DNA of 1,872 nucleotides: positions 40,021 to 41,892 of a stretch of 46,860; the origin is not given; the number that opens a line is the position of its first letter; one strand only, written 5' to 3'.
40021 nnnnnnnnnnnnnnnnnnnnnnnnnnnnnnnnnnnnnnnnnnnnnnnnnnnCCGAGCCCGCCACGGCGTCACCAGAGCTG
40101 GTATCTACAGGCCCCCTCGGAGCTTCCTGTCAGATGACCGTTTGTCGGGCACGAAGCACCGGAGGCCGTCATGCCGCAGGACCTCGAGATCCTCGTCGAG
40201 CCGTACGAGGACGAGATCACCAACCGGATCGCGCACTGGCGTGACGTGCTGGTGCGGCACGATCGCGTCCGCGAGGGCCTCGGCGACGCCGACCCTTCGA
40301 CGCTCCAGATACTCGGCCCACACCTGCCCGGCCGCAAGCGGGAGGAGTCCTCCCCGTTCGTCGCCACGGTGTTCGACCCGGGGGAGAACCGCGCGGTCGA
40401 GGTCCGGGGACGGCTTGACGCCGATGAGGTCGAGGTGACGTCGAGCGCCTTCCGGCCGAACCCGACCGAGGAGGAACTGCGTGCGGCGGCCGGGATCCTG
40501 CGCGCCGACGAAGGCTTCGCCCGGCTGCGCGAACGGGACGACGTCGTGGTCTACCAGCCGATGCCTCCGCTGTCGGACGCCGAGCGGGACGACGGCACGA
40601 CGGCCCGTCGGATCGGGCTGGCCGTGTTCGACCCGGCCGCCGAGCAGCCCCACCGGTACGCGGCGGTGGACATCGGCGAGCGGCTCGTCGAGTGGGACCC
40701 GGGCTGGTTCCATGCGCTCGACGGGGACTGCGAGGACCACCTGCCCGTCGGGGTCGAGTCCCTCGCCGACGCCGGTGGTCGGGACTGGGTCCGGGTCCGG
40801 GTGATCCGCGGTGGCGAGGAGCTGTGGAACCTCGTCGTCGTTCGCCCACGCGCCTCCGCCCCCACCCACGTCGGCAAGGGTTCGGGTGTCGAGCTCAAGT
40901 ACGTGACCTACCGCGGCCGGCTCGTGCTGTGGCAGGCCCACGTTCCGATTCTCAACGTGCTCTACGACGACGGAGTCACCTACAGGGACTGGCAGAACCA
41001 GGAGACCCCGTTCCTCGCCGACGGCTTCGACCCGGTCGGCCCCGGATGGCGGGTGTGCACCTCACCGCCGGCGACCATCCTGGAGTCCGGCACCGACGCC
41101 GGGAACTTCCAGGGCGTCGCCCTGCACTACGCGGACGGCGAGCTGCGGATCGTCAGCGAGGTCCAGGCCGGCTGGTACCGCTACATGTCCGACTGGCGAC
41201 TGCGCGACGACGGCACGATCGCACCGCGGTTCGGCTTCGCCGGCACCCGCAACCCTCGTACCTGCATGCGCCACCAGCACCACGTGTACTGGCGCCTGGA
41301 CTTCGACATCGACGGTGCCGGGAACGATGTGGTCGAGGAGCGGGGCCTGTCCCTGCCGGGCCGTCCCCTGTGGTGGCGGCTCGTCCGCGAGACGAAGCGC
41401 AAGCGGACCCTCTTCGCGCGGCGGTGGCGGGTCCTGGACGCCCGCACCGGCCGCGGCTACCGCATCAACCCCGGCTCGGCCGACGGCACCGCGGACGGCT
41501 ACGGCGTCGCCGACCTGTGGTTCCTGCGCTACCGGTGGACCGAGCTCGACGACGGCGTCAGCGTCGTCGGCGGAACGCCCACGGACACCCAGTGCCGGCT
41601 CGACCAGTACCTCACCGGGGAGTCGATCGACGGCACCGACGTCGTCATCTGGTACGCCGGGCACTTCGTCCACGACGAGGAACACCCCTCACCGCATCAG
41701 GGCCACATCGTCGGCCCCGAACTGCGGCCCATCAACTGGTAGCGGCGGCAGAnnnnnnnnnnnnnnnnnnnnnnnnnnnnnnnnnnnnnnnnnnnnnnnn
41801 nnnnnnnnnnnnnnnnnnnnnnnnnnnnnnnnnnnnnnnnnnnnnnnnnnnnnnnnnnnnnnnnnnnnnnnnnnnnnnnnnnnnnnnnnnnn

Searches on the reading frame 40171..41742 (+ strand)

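Call 13: search_protein_families(library=pfam, proteins=[window:40171-41742:+], max_evalue=0.001)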
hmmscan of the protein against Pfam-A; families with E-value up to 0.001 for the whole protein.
window:40171-41742:+ (523 aa): 1 family
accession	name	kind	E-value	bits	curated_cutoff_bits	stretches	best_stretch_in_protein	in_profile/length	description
PF01179.26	Cu_amine_oxid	-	1.5e-10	41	27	0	402-523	276-400/407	Copper amine oxidase, enzyme domain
